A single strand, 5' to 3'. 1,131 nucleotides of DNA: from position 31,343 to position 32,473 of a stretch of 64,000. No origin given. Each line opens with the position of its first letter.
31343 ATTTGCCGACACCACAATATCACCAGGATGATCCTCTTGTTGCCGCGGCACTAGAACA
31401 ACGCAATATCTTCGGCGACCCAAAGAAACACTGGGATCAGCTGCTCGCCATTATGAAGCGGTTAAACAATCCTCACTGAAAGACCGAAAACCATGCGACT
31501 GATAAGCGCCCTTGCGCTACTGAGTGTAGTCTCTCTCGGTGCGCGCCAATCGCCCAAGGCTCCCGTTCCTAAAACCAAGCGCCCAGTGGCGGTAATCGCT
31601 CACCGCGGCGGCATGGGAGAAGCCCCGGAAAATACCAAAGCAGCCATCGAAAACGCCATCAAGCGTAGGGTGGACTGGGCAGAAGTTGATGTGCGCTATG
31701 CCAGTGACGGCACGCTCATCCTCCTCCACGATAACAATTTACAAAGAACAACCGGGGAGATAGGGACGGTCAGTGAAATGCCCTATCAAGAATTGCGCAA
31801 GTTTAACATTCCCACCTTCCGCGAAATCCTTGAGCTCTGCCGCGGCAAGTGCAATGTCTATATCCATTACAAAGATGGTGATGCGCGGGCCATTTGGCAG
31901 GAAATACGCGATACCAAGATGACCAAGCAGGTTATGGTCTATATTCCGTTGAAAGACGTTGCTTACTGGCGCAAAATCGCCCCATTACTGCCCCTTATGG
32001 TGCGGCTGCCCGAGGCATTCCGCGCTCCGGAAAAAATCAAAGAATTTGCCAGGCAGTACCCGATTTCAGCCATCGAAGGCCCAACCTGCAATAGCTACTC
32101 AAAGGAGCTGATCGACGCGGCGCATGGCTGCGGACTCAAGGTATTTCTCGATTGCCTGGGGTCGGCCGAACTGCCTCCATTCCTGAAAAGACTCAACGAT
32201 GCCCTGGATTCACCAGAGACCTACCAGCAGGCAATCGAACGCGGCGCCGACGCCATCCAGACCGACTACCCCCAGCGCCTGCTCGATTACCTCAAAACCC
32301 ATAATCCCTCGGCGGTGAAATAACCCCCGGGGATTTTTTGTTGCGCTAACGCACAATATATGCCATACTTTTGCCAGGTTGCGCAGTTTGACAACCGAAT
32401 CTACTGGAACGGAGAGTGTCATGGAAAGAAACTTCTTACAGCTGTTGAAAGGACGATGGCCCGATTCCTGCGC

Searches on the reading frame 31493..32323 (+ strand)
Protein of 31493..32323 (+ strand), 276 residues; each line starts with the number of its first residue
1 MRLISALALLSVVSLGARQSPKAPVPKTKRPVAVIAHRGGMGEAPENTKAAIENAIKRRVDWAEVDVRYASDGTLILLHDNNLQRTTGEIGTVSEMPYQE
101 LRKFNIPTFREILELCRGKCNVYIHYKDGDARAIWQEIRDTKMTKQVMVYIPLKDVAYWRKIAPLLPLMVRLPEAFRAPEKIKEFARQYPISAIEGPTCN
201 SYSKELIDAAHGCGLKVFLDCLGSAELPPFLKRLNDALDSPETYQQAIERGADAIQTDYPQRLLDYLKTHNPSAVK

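Call 81: search_protein_families(library=pfam, proteins=[window:31493-32323:+], max_evalue=0.00001)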
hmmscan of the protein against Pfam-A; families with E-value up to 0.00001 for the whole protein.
window:31493-32323:+ (276 aa): 1 family
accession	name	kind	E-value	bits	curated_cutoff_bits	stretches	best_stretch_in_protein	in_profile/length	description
PF03009.23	GDPD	-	4.1e-21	76.7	23.6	1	37-137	1-117/244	Glycerophosphoryl diester phosphodiesterase family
